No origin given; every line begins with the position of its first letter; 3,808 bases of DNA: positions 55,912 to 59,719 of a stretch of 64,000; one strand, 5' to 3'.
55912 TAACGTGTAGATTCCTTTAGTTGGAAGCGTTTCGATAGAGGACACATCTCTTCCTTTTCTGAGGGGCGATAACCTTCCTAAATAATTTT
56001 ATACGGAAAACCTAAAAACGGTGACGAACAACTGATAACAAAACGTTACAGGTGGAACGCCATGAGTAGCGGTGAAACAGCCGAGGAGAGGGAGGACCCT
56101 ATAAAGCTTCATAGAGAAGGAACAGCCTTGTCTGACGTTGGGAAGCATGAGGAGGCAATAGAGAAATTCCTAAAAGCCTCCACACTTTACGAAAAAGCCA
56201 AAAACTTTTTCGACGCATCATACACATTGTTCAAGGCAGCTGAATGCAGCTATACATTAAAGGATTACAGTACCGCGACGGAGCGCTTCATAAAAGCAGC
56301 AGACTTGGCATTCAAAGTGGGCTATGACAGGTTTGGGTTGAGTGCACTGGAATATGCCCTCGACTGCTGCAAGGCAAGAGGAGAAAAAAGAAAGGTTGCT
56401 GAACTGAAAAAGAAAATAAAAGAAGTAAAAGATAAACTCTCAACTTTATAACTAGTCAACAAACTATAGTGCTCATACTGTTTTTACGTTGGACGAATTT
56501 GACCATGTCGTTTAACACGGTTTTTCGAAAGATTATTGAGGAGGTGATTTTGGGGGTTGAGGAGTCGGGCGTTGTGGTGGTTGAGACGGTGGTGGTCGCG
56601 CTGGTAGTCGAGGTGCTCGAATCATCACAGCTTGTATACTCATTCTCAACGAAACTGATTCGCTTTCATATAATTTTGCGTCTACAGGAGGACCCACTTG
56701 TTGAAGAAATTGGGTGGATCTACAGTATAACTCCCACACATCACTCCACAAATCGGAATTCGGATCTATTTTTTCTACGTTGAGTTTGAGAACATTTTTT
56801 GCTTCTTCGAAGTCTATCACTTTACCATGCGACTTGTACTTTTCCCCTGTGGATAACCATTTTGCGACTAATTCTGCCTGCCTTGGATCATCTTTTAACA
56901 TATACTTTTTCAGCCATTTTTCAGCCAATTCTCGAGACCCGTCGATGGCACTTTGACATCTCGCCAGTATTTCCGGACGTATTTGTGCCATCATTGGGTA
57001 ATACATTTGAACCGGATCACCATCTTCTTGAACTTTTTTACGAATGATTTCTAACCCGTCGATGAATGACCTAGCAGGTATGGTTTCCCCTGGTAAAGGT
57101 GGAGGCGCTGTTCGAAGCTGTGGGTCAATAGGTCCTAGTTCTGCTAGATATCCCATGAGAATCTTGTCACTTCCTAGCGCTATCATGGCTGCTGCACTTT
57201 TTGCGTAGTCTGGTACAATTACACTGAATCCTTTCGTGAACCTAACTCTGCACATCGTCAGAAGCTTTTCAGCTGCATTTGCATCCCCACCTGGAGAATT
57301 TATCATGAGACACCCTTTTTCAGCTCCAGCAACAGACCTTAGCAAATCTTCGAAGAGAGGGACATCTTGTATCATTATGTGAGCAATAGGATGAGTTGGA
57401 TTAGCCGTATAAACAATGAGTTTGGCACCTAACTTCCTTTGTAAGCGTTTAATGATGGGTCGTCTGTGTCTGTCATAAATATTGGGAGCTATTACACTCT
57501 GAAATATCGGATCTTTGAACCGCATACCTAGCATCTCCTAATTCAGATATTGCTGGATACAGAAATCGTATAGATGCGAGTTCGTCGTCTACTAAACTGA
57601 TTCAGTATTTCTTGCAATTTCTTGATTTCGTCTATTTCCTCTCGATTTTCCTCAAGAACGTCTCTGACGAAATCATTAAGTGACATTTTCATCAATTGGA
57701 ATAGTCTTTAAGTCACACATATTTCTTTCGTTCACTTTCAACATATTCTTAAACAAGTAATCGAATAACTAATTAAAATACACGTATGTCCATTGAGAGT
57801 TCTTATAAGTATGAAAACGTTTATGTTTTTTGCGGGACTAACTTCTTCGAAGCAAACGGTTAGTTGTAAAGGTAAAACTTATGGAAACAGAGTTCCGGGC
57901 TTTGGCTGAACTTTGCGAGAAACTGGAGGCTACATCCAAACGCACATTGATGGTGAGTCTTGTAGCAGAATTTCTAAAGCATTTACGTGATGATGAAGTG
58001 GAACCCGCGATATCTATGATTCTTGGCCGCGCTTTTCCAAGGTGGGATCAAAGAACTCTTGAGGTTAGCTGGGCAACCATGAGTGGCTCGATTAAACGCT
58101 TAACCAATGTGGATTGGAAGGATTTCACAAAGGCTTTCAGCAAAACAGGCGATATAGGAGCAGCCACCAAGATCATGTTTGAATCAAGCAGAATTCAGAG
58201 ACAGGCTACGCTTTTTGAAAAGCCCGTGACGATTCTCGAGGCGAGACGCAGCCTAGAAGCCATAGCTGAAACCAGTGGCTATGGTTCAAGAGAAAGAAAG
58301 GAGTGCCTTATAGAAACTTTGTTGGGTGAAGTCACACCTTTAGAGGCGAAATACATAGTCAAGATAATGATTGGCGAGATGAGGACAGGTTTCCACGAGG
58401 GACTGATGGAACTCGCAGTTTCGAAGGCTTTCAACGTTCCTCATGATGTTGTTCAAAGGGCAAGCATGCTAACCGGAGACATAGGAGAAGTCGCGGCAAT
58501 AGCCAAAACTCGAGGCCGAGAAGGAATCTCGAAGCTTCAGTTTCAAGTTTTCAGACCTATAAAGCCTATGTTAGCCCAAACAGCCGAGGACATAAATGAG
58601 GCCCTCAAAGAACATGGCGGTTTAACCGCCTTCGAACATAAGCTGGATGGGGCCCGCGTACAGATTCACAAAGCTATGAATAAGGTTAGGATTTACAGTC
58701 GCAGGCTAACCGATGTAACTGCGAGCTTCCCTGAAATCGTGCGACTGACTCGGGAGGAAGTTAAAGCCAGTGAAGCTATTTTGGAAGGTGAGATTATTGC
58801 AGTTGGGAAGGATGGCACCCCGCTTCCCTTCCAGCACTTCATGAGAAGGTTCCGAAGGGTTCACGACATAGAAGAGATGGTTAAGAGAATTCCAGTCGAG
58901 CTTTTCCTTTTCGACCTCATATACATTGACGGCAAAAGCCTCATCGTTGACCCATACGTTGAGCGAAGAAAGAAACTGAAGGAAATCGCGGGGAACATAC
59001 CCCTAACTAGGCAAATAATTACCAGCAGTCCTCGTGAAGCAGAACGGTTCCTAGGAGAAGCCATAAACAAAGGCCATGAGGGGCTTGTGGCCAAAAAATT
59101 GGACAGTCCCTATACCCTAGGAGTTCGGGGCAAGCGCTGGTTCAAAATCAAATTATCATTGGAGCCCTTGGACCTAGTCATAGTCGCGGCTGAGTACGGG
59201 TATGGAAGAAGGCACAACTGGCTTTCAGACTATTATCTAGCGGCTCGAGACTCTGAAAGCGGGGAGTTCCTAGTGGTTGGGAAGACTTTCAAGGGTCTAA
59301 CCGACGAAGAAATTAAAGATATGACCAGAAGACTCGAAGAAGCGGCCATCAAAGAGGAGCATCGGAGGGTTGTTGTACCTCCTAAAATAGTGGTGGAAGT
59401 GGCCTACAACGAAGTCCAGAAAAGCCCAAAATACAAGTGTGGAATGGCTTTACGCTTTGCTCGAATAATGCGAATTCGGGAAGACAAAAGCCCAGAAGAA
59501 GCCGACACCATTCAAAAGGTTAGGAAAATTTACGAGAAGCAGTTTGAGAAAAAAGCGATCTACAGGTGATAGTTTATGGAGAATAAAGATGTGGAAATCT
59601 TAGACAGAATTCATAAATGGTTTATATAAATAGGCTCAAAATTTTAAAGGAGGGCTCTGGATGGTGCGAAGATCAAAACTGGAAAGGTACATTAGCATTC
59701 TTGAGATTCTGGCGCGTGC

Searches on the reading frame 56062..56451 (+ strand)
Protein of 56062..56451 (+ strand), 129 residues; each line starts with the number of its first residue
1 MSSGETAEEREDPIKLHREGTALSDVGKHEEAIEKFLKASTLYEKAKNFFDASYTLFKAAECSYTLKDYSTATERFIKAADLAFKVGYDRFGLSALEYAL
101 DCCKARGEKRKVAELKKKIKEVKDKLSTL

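Call 72: search_protein_families(library=pfam, max_evalue=0.00001, proteins=[window:56062-56451:+])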
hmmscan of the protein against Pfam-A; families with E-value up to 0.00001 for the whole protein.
window:56062-56451:+ (129 aa): 1 family
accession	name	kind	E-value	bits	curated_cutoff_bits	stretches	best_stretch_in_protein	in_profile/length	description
PF14938.12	SNAP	-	1.4e-09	38.3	25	1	25-124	27-125/282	Soluble NSF attachment protein, SNAP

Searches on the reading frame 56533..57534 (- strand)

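Call 72: search_protein_families(library=pfam, max_evalue=0.00001, proteins=[window:56533-57534:-])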
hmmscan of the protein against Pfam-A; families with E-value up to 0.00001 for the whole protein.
window:56533-57534:- (333 aa): 1 family
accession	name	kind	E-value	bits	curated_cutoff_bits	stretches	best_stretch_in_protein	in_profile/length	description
PF01972.22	SDH_protease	-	6.4e-13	48.8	31.3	1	61-146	78-165/286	ClpP-like SDH-type serine proteinase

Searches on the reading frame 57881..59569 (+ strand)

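Call 72: search_protein_families(library=pfam, max_evalue=0.00001, proteins=[window:57881-59569:+])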
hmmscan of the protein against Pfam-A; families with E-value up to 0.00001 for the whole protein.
window:57881-59569:+ (562 aa): 4 families
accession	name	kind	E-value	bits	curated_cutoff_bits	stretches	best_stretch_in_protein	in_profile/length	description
PF01068.26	DNA_ligase_A_M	-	3.8e-58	197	26.2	1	229-424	1-204/204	ATP dependent DNA ligase domain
PF04675.19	DNA_ligase_A_N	-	2.9e-32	112.7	24.6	1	4-176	1-169/174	DNA ligase N terminus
PF04679.21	DNA_ligase_A_C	-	8.9e-15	55.3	27.5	1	445-536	2-94/94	ATP dependent DNA ligase C terminal region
PF09414.15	RNA_ligase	-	6e-06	26.9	27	0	251-424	5-171/171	RNA ligase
